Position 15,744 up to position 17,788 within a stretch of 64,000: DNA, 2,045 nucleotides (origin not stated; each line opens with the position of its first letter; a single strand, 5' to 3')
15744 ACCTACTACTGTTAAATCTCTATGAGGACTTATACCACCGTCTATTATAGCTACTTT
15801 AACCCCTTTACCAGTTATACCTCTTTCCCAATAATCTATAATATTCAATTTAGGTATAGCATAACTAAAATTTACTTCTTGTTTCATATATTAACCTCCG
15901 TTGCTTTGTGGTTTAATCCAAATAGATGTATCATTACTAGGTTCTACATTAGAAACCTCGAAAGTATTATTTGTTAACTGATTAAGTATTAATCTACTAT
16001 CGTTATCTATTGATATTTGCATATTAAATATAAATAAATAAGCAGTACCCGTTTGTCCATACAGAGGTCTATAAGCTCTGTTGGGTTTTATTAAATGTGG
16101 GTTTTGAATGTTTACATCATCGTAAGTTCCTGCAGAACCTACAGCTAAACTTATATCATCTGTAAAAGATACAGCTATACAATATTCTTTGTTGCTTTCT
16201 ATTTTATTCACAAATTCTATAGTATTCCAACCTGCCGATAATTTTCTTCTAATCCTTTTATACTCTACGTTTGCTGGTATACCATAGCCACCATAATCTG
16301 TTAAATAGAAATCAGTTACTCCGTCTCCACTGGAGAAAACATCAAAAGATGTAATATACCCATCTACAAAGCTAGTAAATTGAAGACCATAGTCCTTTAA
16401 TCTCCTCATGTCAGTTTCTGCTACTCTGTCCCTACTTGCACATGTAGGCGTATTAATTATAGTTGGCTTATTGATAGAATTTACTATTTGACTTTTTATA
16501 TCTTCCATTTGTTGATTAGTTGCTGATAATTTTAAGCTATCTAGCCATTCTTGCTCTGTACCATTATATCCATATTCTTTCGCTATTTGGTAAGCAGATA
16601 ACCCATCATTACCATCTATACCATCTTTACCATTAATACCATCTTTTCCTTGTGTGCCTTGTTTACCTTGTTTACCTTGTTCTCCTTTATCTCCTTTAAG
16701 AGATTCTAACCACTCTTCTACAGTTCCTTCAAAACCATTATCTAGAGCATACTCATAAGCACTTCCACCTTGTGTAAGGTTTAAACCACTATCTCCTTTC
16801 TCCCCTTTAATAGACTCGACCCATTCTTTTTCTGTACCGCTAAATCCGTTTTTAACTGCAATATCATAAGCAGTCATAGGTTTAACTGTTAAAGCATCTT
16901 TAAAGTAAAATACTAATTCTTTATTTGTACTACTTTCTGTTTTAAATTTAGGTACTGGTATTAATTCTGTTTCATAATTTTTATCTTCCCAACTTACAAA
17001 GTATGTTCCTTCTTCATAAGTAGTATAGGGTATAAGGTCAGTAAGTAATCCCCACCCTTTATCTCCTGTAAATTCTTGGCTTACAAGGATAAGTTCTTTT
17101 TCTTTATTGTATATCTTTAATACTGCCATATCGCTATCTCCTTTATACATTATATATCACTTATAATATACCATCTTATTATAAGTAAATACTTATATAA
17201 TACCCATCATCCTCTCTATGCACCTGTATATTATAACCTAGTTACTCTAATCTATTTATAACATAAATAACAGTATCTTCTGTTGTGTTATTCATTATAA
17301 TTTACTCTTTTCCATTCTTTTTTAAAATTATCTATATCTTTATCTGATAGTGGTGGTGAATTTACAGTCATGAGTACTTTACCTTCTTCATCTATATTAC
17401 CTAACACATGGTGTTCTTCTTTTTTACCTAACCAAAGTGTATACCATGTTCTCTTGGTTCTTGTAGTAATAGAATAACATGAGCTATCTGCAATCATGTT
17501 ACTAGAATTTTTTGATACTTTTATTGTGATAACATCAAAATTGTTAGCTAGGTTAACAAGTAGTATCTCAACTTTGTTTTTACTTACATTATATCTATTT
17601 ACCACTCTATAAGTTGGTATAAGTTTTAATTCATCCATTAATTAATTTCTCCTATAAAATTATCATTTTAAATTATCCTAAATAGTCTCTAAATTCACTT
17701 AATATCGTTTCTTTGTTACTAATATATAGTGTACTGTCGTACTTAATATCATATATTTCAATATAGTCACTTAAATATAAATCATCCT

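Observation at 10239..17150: Accessory module: two collagen-like proteins (one fused to a GH20-like domain), an S8 subtilase and an SNase-like nuclease, with a duplicated promoter and 5' gene end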

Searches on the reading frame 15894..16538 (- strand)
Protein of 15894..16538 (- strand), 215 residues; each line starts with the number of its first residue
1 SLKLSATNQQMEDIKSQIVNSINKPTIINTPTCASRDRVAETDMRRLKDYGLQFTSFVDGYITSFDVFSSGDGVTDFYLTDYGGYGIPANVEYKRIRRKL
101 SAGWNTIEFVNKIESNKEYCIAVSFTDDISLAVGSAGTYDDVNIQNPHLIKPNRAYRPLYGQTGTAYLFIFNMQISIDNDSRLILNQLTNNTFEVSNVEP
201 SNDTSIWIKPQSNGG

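Call 25: find_homologous_proteins(query=window:15894-16538:-, max_evalue=0.001)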
Query window:15894-16538:- (215 aa): 1 proteins with E <= 0.001 among 99 candidates.
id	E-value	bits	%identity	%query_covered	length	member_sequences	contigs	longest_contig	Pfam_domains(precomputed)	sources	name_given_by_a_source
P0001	4.0e-75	270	64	85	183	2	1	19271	-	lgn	-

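Call 29: find_encoding_contigs(protein=P0001, flank=9000, max_places=3)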
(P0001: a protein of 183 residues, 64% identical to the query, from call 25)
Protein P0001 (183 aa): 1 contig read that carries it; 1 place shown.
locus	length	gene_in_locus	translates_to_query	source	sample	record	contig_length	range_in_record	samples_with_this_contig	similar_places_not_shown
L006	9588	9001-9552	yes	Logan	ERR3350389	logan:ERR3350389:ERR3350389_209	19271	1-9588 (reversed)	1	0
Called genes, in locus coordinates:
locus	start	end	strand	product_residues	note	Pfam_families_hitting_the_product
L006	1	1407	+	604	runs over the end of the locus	PF24650:TT1_Tal, PF06605:Prophage_tail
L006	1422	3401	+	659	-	PF13229:Beta_helix (weak)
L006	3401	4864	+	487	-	PF10651:BppU_N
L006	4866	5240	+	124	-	-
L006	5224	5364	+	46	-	PF09693:Phage_XkdX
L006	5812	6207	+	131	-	-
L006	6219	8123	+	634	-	PF05257:CHAP, PF01832:Glucosaminidase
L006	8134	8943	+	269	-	PF10651:BppU_N, PF01391:Collagen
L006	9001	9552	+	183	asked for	-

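Call 36: find_homologous_proteins(query=A2, max_evalue=0.001)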
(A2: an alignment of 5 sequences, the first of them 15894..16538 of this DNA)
Query A2 (5 sequences) (215 aa, profile of the alignment): 3 proteins with E <= 0.001 among 1574 candidates.
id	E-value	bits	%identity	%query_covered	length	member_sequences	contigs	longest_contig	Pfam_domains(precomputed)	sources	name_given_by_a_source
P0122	2.9e-105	369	35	97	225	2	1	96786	-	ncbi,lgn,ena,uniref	ncbi:hypothetical protein [Enterococcus sp.]|uniref:hypothetical protein n=1 Tax=Enterococcus sp. Ta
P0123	3.9e-88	313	31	75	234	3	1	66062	-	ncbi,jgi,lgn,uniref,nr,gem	ncbi:hypothetical protein [Siminovitchia terrae]|uniref:hypothetical protein n=1 Tax=Siminovitchia t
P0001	1.4e-80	288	64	85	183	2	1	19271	-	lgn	-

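Call 46: search_protein_representatives(protein=window:15894-16538:-)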
Query: 215 residues. Proteins with E-value up to 0.001 (for the whole library): 9; up to 1e-10: 4; up to 1e-30: 3. The best 9 are listed.
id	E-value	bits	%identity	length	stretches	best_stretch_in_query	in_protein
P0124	3.3e-139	477.9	100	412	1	1-215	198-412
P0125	6.5e-77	274.4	65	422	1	1-193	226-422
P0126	1.4e-39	152.5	36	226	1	9-211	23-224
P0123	6.9e-11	58.8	33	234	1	70-211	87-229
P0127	1.6e-06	44.5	35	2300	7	127-163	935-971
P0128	9.2e-05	38.8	33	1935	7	125-162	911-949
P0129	1.2e-04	38.4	39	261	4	131-171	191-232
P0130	2.4e-04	37.4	35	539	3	128-192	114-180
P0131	5.2e-04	36.3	32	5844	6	135-173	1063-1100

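Call 48: search_protein_families(library=pfam, proteins=[P0125, P0126, L006:8134-8943:+], max_evalue=0.01)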
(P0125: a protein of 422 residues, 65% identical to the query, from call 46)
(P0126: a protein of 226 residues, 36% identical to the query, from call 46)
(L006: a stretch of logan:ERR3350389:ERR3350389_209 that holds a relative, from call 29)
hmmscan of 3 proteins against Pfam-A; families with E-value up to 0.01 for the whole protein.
P0125 (422 aa): 2 families
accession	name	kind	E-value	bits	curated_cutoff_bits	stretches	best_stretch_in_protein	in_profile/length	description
PF10651.15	BppU_N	-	5.3e-25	88.2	23.1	1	5-137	1-131/142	BppU N-terminal domain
PF01391.23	Collagen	-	0.00048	20.3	27.2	1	180-204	31-55/60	Collagen triple helix repeat (20 copies)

P0126 (226 aa): 1 family
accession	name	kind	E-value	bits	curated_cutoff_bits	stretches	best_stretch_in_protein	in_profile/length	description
PF13313.11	DUF4082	-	0.00066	20.1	28.4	1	53-172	8-125/143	Domain of unknown function (DUF4082)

L006:8134-8943:+ (269 aa): 2 families
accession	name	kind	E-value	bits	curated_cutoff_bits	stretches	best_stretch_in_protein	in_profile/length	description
PF10651.15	BppU_N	-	2.7e-26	92.4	23.1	1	5-141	1-135/142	BppU N-terminal domain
PF01391.23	Collagen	-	8.1e-17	61.2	27.2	2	207-258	1-55/60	Collagen triple helix repeat (20 copies)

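Call 49: find_encoding_contigs(protein=P0125, flank=8000, max_places=3)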
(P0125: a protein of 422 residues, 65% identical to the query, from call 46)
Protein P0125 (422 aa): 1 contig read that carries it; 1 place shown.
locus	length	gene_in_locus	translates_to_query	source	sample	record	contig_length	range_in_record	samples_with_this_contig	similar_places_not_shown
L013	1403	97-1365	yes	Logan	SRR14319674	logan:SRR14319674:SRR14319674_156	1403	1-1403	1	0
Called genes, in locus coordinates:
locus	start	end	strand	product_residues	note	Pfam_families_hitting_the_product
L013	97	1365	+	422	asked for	PF10651:BppU_N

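Call 50: predict_structure(alignment_id=A3)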
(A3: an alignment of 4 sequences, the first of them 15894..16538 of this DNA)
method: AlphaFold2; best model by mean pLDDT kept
length: 215 residues; sequences in the alignment: 4
mean_pLDDT: 71.9   pTM: 0.67
mean pLDDT of the five models: 71.9, 71.4, 70.5, 66.9, 66.9
residues with pLDDT >= 90: 39; 70-90: 90; 50-70: 47; < 50: 39
segments of 3 or more residues with pLDDT < 50: 1-6, 19-22, 136-142, 191-197, 203-207, 211-215
pLDDT, mean of each block of 10 residues (from residue 1): 45 50 63 61 75 89 87 90 92 91 88 93 81 57 68 85 65 80 70 46 48 43
secondary structure, 60 per line:
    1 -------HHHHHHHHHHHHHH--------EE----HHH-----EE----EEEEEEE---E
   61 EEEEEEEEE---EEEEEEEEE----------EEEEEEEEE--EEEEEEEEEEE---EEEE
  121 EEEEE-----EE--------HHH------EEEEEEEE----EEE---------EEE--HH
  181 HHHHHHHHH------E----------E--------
elements in order: H8-21 E50-56 E60-69 E73-81 E92-100 E103-113 E117-125 E150-157 E162-164 E174-176 H179-189

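Call 97: fold_search(model_id=the predicted structure, library=viral)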
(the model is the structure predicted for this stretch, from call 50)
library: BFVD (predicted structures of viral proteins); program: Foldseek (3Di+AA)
matches with E <= 10: 1787; with E <= 0.001: 9
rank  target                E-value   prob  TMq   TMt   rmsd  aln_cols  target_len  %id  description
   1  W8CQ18                1.3e-04  1.00  0.44  0.25   8.2       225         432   11  (no name in the UniProt tables at hand)
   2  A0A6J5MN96            2.7e-04  1.00  0.37  0.30   8.9       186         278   13  Uncharacterized protein [uncultured Caudovirales phage]
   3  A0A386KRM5            3.9e-04  1.00  0.41  0.09  11.2       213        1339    8  Fibronectin type III domain protein [Caulobacter phage Kronos]
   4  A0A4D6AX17            3.9e-04  1.00  0.36  0.16   8.1       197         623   12  (no name in the UniProt tables at hand)
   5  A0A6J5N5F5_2          7.0e-04  1.00  0.32  0.10   9.0       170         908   12  Collagen triple helix repeat [uncultured Caudovirales phage]
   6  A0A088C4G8            7.4e-04  1.00  0.44  0.28   9.2       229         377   11  (no name in the UniProt tables at hand)
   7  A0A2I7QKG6            9.1e-04  1.00  0.42  0.14   5.0       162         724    7  (no name in the UniProt tables at hand)
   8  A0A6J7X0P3            9.1e-04  1.00  0.37  0.31  17.2       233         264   12  Uncharacterized protein [uncultured Caudovirales phage]
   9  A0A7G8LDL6            9.1e-04  0.99  0.31  0.14  12.5       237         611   14  (no name in the UniProt tables at hand)
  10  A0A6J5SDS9            1.0e-03  1.00  0.36  0.27  14.6       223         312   11  Uncharacterized protein [uncultured Caudovirales phage]
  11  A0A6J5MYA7            1.2e-03  1.00  0.35  0.13  13.9       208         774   10  Collagen triple helix repeat [uncultured Caudovirales phage]
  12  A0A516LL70            1.3e-03  1.00  0.34  0.35   7.7       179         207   11  (no name in the UniProt tables at hand)
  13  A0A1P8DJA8            1.5e-03  1.00  0.39  0.20   9.9       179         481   12  (no name in the UniProt tables at hand)
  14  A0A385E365            1.5e-03  0.98  0.29  0.16  15.9       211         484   11  Minor tail protein [Gordonia phage Schmidt]
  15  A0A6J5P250            1.6e-03  0.84  0.19  0.09  16.9       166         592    9  Uncharacterized protein [uncultured Caudovirales phage]
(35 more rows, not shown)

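Call 101: search_protein_families(library=padloc, proteins=[P0122, P0123], max_evalue=0.01)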
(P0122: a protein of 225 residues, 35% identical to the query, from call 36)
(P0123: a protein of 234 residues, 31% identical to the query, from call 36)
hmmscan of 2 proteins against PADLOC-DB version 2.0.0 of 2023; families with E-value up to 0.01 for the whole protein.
P0122 (225 aa): 0 families

P0123 (234 aa): 0 families

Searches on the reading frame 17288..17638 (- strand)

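Call 19: search_protein_families(library=phrogs, proteins=[window:17288-17638:-], max_evalue=0.001)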
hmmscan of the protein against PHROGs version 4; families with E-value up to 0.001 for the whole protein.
window:17288-17638:- (116 aa): 1 family
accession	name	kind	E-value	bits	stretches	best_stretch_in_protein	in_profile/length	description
phrog_19859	-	transcription regulation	2.3e-61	205.7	1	1-113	1-113/114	transcriptional regulator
